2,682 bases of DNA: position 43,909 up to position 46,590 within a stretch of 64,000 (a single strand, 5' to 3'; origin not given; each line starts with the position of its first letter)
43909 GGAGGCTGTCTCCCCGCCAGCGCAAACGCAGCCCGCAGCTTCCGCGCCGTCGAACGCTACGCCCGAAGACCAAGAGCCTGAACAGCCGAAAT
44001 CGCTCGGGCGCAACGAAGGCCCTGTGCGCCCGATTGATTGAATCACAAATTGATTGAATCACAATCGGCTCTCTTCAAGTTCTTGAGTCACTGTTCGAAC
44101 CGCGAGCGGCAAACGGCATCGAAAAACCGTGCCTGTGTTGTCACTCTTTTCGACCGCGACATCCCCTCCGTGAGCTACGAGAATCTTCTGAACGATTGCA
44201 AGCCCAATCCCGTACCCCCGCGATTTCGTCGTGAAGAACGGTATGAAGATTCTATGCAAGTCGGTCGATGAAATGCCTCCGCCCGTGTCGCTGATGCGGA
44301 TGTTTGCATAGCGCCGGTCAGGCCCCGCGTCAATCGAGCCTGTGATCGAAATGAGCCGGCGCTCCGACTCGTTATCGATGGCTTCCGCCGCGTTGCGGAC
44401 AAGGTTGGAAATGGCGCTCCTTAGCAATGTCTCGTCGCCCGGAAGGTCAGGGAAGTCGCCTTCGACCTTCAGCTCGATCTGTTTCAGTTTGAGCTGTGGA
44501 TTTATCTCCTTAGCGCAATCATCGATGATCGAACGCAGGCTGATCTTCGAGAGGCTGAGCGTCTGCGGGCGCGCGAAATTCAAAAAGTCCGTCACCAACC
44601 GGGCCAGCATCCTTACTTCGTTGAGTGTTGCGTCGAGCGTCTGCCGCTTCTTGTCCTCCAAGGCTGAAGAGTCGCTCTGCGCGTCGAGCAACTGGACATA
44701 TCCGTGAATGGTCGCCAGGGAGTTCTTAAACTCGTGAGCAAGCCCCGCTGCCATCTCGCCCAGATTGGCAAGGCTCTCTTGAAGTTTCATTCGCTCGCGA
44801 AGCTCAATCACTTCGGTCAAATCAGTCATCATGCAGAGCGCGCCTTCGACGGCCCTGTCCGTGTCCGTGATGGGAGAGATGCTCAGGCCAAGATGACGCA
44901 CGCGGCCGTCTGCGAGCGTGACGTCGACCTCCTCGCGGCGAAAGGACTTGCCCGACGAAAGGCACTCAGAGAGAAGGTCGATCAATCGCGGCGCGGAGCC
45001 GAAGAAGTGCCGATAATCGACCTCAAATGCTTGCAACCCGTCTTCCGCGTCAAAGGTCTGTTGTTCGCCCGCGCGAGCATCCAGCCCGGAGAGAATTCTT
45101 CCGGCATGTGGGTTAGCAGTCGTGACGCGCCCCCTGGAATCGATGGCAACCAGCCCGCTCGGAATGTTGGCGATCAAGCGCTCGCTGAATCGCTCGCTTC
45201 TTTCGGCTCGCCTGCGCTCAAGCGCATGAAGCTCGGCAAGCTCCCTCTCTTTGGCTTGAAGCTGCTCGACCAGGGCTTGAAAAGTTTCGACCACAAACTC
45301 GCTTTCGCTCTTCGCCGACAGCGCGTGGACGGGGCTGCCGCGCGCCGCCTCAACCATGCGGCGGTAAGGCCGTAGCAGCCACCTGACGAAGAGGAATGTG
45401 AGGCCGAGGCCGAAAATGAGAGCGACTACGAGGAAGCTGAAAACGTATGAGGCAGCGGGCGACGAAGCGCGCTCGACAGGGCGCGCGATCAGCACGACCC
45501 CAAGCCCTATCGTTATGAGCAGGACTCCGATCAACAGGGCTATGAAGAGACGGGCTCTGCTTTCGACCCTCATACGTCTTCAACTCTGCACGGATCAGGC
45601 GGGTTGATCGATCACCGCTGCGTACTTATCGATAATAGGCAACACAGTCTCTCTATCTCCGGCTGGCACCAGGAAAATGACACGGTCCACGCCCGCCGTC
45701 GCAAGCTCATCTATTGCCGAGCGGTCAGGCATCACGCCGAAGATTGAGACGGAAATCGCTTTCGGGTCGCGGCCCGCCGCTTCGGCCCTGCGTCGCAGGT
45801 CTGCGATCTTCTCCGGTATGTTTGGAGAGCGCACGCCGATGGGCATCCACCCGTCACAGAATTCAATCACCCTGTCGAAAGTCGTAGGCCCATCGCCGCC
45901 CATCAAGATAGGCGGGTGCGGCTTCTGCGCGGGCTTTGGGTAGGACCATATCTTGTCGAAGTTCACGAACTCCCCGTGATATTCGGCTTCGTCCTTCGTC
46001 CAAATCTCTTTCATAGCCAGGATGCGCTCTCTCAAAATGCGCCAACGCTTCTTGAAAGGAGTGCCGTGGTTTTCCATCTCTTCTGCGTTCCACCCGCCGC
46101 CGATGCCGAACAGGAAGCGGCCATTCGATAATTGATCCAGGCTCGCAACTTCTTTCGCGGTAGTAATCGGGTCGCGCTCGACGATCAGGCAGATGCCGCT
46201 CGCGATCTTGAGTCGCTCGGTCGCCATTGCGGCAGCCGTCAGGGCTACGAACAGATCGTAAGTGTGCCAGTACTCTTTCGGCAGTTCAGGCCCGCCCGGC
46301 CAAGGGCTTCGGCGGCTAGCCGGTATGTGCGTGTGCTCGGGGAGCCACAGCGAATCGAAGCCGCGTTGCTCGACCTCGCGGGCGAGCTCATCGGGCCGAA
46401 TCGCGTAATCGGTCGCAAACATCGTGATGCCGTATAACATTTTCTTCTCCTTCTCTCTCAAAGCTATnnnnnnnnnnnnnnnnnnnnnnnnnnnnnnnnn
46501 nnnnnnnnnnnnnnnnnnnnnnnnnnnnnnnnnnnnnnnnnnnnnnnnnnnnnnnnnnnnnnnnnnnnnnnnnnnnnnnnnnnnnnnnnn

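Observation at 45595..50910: Beta-oxidation-like cluster: ACAD + two SCP-x-type thiolase-like proteins + fused double DUF35 + LLM oxidoreductase, preceded by an AT-rich 2x15-bp direct repeat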

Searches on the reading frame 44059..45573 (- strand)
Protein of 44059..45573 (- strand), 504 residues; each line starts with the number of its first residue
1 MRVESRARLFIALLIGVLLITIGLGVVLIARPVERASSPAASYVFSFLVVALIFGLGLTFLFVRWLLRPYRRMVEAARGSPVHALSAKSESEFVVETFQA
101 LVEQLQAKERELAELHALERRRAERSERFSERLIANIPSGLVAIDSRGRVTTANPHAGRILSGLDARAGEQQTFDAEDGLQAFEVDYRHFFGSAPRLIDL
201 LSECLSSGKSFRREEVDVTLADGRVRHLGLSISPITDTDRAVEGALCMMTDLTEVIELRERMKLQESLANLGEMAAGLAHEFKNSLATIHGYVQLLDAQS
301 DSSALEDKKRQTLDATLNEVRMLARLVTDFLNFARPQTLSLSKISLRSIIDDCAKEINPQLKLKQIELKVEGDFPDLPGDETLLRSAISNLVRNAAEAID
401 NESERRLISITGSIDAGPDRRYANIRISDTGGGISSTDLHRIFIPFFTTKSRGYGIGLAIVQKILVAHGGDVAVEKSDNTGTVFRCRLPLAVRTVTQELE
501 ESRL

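Call 3: search_protein_families(library=pfam, proteins=[window:44059-45573:-], max_evalue=0.01)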
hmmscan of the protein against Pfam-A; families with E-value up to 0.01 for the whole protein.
window:44059-45573:- (504 aa): 7 families
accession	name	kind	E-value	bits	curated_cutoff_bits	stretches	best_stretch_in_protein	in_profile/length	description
PF02518.31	HATPase_c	-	1.5e-21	77.4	26.4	1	379-491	1-110/111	Histidine kinase-, DNA gyrase B-, and HSP90-like ATPase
PF00512.31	HisKA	-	6.3e-13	49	26.9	1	271-337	2-64/66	His Kinase A (phospho-acceptor) domain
PF08448.16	PAS_4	-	6.3e-11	42.9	23.1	1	136-255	3-108/110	PAS fold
PF00989.32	PAS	-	6.3e-10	39.5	22.6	1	199-251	60-112/113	PAS fold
PF13426.13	PAS_9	-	7e-06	26.7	27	1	141-254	4-103/103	PAS domain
PF14501.12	HATPase_c_5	-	0.00021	21.6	22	1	385-480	7-94/102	GHKL domain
PF13188.13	PAS_8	-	0.00057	20.1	21.8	1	131-181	4-51/65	PAS domain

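Call 4: search_protein_families(library=ncbifam, proteins=[window:44059-45573:-], max_evalue=0.01)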
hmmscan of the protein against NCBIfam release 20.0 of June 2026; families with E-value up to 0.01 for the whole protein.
window:44059-45573:- (504 aa): 79 families (the best 25 are shown)
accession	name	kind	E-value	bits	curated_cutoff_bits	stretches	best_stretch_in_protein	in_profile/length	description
NF008468.0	PRK11360.1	equivalog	1.4e-73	248.3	646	1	127-492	267-610/616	two-component system sensor histidine kinase AtoS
NF007688.0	PRK10364.1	equivalog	2.4e-42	145.3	479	1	257-494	226-455/460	two-component system sensor histidine kinase ZraS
NF010411.0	PRK13837.1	equivalog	7.1e-39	133.4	647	1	252-494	431-679/828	two-component system VirA-like sensor kinase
NF046044.1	PnpS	equivalog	2.3e-38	132.2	400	1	85-489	12-390/390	two-component system histidine kinase PnpS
NF052574.1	HisKinEspCMyxo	equivalog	1.4e-34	119.4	1200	1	199-497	346-645/785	serine histidine kinase EspC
NF047496.1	HK_LIC11548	equivalog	6.1e-33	114.4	750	1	259-490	349-589/589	LIC_11548 family sensor histidine kinase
NF046020.1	HisKinCckABruc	equivalog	5.2e-29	100.7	1000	1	128-498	347-715/868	cell cycle histidine kinase CckA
TIGR02966.1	phoR_proteo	equivalog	1.7e-28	99.6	334.2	1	230-488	73-333/333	phosphate regulon sensor histidine kinase PhoR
NF008312.0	PRK11100.1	equivalog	1.8e-26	93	356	1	260-490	244-474/477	two-component system sensor histidine kinase CreC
NF047497.1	HK_LIC_12097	equivalog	6.8e-26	90.8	500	1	228-490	108-366/367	LIC_12097 family sensor histidine kinase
NF053867.1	SprKinKinDBac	equivalog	3.6e-25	88.4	775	1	267-491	282-498/500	sporulation kinase KinD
NF052573.1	HisKinEspAMyxo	equivalog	7.7e-25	87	1400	1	119-494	245-615/755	serine histidine kinase EspA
NF010076.0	PRK13557.1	subfamily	8.4e-25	87.2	631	1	257-499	149-403/540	histidine kinase famiy protein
NF041777.1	sens_FixL_Rhizob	equivalog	1.4e-24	86.6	850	1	257-492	248-483/485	sensor protein FixL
NF046026.1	HisKinCckACaul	equivalog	1.9e-24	85.8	1000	1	216-498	253-540/678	cell cycle histidine kinase CckA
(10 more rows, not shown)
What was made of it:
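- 44059..45573 (-): PAS sensor histidine kinase (AtoS-like by best hit, below cut-off), 21 nt downstream of the LLM gene. Calls 3, 4.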

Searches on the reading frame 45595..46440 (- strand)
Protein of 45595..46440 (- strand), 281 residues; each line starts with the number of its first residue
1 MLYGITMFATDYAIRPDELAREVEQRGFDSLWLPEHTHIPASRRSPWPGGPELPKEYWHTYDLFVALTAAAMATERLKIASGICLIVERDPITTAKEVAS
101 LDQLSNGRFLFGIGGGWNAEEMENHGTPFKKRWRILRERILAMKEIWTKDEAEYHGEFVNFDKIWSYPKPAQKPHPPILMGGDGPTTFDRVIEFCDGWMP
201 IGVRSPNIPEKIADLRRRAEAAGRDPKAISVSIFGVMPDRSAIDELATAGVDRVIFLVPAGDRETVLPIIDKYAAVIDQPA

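Call 3: search_protein_families(library=pfam, proteins=[window:45595-46440:-], max_evalue=0.01)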
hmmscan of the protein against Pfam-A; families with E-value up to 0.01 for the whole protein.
window:45595-46440:- (281 aa): 2 families
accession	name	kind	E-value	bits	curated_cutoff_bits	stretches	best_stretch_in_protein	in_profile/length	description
PF00296.26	Bac_luciferase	-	3.1e-54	184.9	27.9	1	18-235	27-226/314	Luciferase-like monooxygenase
PF04055.27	Radical_SAM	-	0.0061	17.2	29.5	0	206-270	60-120/166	Radical SAM superfamily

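Call 4: search_protein_families(library=ncbifam, proteins=[window:45595-46440:-], max_evalue=0.01)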
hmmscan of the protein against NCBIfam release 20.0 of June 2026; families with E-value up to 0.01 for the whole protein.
window:45595-46440:- (281 aa): 33 families (the best 25 are shown)
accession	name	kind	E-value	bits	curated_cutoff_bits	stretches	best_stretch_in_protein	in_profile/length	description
TIGR03619.1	F420_Rv2161c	subfamily_domain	1.3e-81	273.8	166.9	1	18-256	2-245/247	TIGR03619 family F420-dependent LLM class oxidoreductase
TIGR03560.1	F420_Rv1855c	subfamily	2.7e-38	132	231.4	1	18-233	17-226/227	TIGR03560 family F420-dependent LLM class oxidoreductase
TIGR03621.1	F420_MSMEG_2516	subfamily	1e-25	90.5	213.15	1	64-185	43-160/295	TIGR03621 family F420-dependent LLM class oxidoreductase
TIGR03571.1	lucif_BA3436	subfamily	8.3e-25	87.7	303.9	1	18-226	35-232/304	TIGR03571 family LLM class oxidoreductase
TIGR04021.1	LLM_DMSO2_sfnG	equivalog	5.8e-24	85.1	382.95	1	67-239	67-240/350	dimethylsulfone monooxygenase SfnG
TIGR04024.1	F420_NP1902A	hypoth_equivalog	5.9e-23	81.1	345.4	1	61-234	40-212/330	TIGR04024 family LLM class F420-dependent oxidoreductase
TIGR03555.1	F420_mer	equivalog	9.7e-23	81.1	348.7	1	58-267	35-241/325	5,10-methylenetetrahydromethanopterin reductase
TIGR03617.1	F420_MSMEG_2256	subfamily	9.4e-22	77.3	278.15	1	61-234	19-200/318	TIGR03617 family F420-dependent LLM class oxidoreductase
NF002619.0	PRK02271.1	equivalog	8.6e-21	74.5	276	1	58-245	37-221/329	5,10-methylenetetrahydromethanopterin reductase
TIGR03854.1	F420_MSMEG_3544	hypoth_equivalog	3.4e-20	72.6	295.6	1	61-225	41-204/290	TIGR03854 family LLM class F420-dependent oxidoreductase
TIGR03559.1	F420_Rv3520c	subfamily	4.6e-19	68.6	335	1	60-237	37-221/325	LLM class F420-dependent oxidoreductase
TIGR03565.1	alk_sulf_monoox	equivalog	6e-19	68.3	518.2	1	62-225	54-218/346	FMNH2-dependent alkanesulfonate monooxygenase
TIGR03857.1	F420_MSMEG_2249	hypoth_equivalog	4.4e-18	65.6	218.4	1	56-250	35-228/329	TIGR03857 family LLM class F420-dependent oxidoreductase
TIGR03564.1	F420_MSMEG_4879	subfamily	1.3e-17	64.3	234.25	1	61-240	24-201/265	TIGR03564 family F420-dependent LLM class oxidoreductase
NF001939.1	PRK00719.1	subfamily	3.6e-17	62.2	510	1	64-225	56-218/373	alkanesulfonate monooxygenase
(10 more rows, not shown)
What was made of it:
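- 45595..46440 (-): Luciferase-like (LLM) oxidoreductase, TIGR03619 (Rv2161c-type, predicted F420-dependent). Calls 3 and 4 (above the curated cut-off).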

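Call 56: search_solved_structures(query=window:45595-46440:-, max_evalue=1e-8, show_alignments=0)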
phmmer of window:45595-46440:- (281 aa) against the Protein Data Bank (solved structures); distinct sequences matched with E-value up to 1e-8: 23.
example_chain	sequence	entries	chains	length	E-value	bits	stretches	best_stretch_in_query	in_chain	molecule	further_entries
8qq8_A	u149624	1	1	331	4.3e-21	78.5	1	56-267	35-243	5,10-methylenetetrahydromethanopterin reductase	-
8qpl_A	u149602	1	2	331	4.4e-21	78.5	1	56-267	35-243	5,10-methylenetetrahydromethanopterin reductase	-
8qpm_A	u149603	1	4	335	4.4e-21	78.5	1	56-267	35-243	5,10-methylenetetrahydromethanopterin reductase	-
1z69_A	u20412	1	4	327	5.4e-20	74.9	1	57-266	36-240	Coenzyme F420-dependent N(5),N(10)-methylenetetrahydromethanopterin reductase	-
3rao_A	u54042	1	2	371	6.4e-17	64.8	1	66-226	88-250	Putative Luciferase-like Monooxygenase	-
8t0u_A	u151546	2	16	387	1.4e-16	63.7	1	69-240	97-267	FMNH(2)-dependent dimethylsulfone monooxygenase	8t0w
9fp4_A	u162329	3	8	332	1.9e-16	63.3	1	20-243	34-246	F420-dependent hydroxymycolic acid dehydrogenase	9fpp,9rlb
7jv3_A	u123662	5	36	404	4.4e-15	58.8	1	62-227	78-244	Alkanesulfonate monooxygenase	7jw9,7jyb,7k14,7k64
8cbb_A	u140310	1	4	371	3.2e-14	56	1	71-245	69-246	Alkanal monooxygenase alpha chain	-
7bip_A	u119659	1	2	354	4.3e-12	49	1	62-226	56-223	Luciferase-like monooxygenase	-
1f07_A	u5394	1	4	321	5.4e-12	48.6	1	57-253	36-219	COENZYME F420-DEPENDENT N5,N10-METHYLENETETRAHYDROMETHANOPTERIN REDUCTASE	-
9hav_A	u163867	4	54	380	6.1e-12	48.5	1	23-230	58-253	Luciferase family protein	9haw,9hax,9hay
1m41_A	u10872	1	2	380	2.2e-11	46.6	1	68-226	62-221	FMNH2-dependent alkanesulfonate monooxygenase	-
1nqk_A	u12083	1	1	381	2.2e-11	46.6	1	68-226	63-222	Alkanesulfonate monooxygenase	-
2b81_A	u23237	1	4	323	3.9e-11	45.8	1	17-205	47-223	Luciferase-like monooxygenase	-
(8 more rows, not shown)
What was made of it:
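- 45595..46440 (-): Nearest solved relatives are F420-dependent Mer and hydroxymycolate dehydrogenase (call 56).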
